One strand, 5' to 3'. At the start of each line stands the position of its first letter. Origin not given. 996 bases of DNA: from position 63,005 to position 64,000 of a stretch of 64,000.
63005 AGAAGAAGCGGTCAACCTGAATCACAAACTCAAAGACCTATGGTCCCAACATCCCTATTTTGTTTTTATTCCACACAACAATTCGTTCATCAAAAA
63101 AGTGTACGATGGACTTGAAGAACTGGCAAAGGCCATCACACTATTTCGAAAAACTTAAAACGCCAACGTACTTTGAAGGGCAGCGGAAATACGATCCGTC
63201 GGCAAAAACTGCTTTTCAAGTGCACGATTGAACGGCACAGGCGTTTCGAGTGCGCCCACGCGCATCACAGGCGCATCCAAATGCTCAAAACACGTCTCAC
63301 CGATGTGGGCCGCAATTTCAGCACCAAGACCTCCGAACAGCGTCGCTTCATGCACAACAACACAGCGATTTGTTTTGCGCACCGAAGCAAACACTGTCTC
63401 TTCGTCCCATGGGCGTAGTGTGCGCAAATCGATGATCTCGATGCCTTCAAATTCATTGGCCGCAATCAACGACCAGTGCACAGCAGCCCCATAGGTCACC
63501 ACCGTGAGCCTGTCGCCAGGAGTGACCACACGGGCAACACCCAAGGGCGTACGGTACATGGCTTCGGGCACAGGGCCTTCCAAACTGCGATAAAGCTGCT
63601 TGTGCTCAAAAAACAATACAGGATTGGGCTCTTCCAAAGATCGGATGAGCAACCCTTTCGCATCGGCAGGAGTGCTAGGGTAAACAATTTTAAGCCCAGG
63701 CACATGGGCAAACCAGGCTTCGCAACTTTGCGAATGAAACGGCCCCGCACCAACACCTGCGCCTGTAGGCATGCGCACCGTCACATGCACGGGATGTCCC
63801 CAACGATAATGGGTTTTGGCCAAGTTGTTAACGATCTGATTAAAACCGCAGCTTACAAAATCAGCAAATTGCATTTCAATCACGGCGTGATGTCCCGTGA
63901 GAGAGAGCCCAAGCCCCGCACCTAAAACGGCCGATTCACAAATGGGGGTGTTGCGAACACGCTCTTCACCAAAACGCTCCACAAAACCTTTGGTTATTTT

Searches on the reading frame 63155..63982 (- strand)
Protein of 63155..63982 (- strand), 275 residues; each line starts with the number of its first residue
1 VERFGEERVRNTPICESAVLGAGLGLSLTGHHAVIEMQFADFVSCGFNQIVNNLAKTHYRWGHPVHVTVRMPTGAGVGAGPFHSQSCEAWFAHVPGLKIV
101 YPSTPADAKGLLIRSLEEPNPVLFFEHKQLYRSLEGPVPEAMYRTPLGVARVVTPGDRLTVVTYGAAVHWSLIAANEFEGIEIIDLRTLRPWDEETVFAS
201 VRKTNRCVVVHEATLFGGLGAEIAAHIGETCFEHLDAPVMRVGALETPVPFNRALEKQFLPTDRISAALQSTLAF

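Call 9: search_protein_families(library=pfam, proteins=[window:63155-63982:-])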
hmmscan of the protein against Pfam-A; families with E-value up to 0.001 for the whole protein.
window:63155-63982:- (275 aa): 2 families
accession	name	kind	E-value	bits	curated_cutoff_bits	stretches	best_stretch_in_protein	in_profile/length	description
PF02780.25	Transketolase_C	-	3.1e-33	114.8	25.9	1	148-263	1-121/124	Transketolase, C-terminal domain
PF02779.29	Transket_pyr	-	4.6e-29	101.7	27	1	4-132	45-173/174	Transketolase, pyrimidine binding domain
